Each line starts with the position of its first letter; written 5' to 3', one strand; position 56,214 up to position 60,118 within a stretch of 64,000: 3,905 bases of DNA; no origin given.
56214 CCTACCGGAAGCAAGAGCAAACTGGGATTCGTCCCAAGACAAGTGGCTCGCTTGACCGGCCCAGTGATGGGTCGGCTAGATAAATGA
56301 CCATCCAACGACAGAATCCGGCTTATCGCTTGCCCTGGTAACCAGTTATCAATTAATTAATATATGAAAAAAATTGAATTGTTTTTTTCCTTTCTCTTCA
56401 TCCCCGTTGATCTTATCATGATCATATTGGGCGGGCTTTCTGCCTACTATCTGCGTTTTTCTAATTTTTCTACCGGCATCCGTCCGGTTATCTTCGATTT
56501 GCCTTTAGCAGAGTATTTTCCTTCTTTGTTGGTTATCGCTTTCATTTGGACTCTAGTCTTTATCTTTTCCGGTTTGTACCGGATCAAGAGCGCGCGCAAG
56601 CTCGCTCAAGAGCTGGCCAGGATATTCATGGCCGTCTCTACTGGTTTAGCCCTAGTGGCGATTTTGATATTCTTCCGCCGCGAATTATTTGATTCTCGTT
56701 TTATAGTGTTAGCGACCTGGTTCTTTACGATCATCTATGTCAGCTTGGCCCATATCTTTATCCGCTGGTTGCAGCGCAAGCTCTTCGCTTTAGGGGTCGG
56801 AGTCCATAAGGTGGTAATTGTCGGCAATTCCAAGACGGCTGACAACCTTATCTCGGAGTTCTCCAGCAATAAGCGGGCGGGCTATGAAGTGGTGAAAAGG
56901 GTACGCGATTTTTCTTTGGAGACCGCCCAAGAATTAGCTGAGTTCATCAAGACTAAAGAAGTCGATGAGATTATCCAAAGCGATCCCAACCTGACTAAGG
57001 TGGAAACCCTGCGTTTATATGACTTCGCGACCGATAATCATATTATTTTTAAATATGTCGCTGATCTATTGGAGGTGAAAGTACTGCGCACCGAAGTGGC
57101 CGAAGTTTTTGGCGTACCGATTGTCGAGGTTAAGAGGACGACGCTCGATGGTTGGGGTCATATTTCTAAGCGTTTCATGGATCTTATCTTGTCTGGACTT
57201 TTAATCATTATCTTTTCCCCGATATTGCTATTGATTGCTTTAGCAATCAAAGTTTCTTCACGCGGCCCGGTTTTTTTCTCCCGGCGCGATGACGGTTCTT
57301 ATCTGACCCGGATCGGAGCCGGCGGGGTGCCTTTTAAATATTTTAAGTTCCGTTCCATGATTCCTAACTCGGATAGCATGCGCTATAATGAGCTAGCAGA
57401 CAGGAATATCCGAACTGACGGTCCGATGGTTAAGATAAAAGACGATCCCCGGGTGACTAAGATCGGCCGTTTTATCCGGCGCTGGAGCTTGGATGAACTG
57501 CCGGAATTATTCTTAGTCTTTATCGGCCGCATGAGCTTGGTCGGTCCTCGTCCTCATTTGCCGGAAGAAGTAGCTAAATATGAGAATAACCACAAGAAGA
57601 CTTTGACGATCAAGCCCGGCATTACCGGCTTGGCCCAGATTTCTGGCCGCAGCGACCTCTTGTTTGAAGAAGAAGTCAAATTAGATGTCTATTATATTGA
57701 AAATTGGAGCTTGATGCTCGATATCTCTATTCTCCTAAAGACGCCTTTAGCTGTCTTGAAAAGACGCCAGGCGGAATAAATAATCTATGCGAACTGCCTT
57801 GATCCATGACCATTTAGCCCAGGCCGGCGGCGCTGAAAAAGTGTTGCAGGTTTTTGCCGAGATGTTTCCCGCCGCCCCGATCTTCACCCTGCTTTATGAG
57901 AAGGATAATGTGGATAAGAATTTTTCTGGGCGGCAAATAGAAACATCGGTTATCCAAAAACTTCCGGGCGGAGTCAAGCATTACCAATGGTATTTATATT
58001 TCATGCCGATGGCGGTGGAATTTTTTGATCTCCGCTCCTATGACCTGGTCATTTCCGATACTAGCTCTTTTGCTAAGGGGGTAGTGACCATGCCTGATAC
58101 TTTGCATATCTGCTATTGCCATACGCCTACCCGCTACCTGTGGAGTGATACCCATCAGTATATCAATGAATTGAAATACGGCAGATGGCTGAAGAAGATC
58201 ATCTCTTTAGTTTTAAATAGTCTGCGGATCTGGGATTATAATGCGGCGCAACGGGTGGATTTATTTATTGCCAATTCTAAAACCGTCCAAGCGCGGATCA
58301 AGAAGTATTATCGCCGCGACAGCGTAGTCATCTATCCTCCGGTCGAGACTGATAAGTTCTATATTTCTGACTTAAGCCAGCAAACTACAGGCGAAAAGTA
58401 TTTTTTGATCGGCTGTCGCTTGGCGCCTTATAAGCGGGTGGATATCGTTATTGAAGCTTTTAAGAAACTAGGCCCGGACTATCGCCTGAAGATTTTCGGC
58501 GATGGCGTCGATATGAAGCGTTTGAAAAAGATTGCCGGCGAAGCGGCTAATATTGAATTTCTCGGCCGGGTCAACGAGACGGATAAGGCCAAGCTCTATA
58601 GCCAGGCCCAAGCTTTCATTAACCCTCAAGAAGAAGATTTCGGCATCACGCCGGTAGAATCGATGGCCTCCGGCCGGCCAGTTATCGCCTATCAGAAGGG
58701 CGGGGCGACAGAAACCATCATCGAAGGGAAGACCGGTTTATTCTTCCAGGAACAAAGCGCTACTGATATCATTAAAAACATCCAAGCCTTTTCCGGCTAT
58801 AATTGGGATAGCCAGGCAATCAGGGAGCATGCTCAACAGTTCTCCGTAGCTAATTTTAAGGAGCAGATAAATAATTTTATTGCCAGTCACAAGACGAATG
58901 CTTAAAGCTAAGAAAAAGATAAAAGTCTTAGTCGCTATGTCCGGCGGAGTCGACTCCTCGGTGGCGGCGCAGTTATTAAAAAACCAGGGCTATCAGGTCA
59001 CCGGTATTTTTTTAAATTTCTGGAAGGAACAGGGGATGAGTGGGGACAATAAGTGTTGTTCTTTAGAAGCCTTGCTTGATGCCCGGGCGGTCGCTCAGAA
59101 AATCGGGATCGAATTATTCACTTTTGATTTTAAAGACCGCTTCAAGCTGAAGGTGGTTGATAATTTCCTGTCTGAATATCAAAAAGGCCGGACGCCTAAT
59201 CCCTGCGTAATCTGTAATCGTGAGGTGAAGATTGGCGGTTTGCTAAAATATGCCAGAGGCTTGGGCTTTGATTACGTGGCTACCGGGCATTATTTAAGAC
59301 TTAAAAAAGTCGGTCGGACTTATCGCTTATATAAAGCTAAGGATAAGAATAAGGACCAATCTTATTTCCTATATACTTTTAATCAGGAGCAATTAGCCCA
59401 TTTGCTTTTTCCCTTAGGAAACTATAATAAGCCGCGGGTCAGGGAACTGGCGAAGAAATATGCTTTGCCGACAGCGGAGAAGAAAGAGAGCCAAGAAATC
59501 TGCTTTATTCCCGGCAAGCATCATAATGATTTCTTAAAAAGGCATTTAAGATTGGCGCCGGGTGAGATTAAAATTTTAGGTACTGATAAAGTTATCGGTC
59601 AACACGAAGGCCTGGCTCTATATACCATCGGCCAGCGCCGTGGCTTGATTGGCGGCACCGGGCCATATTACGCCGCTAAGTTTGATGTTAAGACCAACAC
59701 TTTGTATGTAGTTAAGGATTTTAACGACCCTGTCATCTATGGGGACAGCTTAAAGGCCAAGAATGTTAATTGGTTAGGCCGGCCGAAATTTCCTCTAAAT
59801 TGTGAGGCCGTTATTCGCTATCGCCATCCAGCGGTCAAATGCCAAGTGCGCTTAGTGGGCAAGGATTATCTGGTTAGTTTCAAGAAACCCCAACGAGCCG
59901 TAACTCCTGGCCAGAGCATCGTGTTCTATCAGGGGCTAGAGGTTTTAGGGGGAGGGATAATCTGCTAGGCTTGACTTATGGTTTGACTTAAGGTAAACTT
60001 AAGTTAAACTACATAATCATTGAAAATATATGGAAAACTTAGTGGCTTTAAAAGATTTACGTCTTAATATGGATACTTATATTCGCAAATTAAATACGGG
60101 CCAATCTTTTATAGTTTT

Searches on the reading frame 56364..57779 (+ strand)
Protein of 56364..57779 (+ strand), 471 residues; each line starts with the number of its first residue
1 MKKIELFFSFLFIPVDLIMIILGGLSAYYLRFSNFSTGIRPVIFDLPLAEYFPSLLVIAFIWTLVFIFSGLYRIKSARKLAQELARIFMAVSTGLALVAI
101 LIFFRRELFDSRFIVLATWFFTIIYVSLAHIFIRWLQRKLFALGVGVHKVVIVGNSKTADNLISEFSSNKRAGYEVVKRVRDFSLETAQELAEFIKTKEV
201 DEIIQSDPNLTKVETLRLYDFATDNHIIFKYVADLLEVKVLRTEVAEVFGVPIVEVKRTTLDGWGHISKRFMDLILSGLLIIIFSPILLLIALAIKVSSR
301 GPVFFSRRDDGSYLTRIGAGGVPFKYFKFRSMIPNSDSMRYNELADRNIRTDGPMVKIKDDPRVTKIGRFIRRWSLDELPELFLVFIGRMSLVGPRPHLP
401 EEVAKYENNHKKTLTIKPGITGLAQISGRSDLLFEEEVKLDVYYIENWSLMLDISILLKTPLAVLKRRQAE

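Call 56: search_protein_families(library=pfam, proteins=[window:56364-57779:+], max_evalue=0.0001)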
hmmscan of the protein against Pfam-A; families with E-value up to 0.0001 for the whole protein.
window:56364-57779:+ (471 aa): 2 families
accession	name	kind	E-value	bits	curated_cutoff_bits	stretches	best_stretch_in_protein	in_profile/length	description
PF02397.22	Bac_transf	-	6e-61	205.5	27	1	269-466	1-179/179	Bacterial sugar transferase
PF13727.12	CoA_binding_3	-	4e-11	43.7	25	1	69-204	3-146/175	CoA-binding domain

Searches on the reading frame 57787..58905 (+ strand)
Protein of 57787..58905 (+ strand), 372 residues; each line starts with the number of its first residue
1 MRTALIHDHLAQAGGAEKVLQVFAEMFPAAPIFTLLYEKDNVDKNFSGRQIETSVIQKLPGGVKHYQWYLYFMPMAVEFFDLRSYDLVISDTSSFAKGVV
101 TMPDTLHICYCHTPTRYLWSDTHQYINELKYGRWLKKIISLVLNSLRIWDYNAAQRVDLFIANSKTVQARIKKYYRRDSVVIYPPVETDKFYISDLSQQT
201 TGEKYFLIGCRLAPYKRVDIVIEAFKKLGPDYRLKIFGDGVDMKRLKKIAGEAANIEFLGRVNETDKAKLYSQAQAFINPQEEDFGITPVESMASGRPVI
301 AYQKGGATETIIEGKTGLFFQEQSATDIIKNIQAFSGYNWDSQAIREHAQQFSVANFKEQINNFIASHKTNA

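Call 56: search_protein_families(library=pfam, proteins=[window:57787-58905:+], max_evalue=0.0001)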
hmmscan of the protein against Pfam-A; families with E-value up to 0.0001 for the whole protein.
window:57787-58905:+ (372 aa): 4 families
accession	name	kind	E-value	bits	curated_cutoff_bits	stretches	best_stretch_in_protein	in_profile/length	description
PF00534.26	Glycos_transf_1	-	2.1e-30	106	26.4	1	201-336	13-156/172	Glycosyl transferases group 1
PF13692.12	Glyco_trans_1_4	-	9.2e-24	84.8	27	1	206-333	4-137/142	Glycosyl transferases group 1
PF13439.12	Glyco_transf_4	-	1.1e-09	39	28.5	1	14-190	2-170/170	Glycosyltransferase Family 4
PF13524.12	Glyco_trans_1_2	-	2e-06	28.2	25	1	222-354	6-130/144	Glycosyl transferase-like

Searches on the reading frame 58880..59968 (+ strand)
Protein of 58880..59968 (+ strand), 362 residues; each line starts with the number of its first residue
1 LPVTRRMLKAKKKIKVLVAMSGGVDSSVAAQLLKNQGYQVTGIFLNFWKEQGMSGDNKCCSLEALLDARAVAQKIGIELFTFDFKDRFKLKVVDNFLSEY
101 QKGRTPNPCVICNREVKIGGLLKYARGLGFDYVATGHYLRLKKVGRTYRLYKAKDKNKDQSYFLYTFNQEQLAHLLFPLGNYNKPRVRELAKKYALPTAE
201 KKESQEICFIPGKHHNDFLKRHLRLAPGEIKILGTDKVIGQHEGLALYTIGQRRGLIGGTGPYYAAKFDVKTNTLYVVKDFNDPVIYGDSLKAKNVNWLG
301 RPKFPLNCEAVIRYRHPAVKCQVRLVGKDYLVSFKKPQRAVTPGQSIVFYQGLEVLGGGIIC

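Call 56: search_protein_families(library=pfam, proteins=[window:58880-59968:+], max_evalue=0.0001)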
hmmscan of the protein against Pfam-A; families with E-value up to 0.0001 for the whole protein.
window:58880-59968:+ (362 aa): 5 families
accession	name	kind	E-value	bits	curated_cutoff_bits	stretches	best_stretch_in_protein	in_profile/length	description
PF03054.22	tRNA_Me_trans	-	8.3e-78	261.1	20.6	1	15-211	2-201/202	tRNA methyl transferase HUP domain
PF20258.4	tRNA_Me_trans_C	-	9.8e-22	77.5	20.6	1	289-361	2-77/77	Aminomethyltransferase beta-barrel domain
PF20259.3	tRNA_Me_trans_M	-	9.3e-18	64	27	1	216-278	1-65/66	tRNA methyl transferase PRC-barrel domain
PF02568.20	ThiI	-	1.4e-05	25.2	20.5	1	15-89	5-77/197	Thiamine biosynthesis protein (ThiI)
PF02540.23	NAD_synthase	-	3.3e-05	23.6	21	0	7-89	12-86/242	NAD synthase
